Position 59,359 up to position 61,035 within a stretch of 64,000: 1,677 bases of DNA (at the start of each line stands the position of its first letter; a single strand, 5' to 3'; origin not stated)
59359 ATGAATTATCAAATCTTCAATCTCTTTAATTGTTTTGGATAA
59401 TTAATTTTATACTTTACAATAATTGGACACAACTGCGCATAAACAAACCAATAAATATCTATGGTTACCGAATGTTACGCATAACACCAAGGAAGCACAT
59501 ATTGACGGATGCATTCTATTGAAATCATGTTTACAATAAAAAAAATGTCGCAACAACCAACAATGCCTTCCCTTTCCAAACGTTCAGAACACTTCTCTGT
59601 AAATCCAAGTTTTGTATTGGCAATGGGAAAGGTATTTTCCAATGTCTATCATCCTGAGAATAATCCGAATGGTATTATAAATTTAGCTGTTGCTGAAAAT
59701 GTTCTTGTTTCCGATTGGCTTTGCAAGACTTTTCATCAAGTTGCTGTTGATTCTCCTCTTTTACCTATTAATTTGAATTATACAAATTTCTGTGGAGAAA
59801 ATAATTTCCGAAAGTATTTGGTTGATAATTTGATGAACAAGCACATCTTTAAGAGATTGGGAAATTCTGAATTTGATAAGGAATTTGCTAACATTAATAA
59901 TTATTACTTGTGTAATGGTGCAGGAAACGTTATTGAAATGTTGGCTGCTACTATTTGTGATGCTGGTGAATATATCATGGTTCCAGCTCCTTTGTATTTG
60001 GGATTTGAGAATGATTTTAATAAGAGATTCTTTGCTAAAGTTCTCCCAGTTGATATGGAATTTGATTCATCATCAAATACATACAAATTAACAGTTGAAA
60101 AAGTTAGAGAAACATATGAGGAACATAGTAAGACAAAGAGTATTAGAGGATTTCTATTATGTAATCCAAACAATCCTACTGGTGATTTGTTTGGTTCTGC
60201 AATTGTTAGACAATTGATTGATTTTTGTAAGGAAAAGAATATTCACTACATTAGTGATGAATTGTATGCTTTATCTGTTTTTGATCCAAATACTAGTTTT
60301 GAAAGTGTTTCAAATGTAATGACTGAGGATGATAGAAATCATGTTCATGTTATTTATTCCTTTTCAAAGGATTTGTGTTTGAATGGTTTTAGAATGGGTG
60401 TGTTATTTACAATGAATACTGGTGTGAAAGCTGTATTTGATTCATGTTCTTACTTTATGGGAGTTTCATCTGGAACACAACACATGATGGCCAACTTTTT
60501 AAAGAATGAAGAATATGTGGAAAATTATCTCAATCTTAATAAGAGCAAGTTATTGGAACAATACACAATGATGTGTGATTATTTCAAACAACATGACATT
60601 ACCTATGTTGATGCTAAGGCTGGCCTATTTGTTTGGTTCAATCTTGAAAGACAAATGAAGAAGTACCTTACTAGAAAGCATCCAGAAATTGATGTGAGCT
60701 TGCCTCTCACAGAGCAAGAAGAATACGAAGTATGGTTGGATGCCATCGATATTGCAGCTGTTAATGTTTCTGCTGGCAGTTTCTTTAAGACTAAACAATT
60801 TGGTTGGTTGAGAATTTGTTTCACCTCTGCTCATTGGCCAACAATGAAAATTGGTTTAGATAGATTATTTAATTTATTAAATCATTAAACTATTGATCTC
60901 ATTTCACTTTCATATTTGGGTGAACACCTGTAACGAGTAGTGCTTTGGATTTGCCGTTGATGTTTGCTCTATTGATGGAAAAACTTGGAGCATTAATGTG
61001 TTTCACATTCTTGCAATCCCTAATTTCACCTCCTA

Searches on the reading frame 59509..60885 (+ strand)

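Call 74: search_protein_families(library=pfam, proteins=[window:59509-60885:+], max_evalue=0.001)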
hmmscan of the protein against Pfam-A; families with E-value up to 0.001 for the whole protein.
window:59509-60885:+ (459 aa): 1 family
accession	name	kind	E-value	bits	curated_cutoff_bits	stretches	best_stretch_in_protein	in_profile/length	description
PF00155.27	Aminotran_1_2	-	3e-46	158.7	19.7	1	103-441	41-348/361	Aminotransferase class I and II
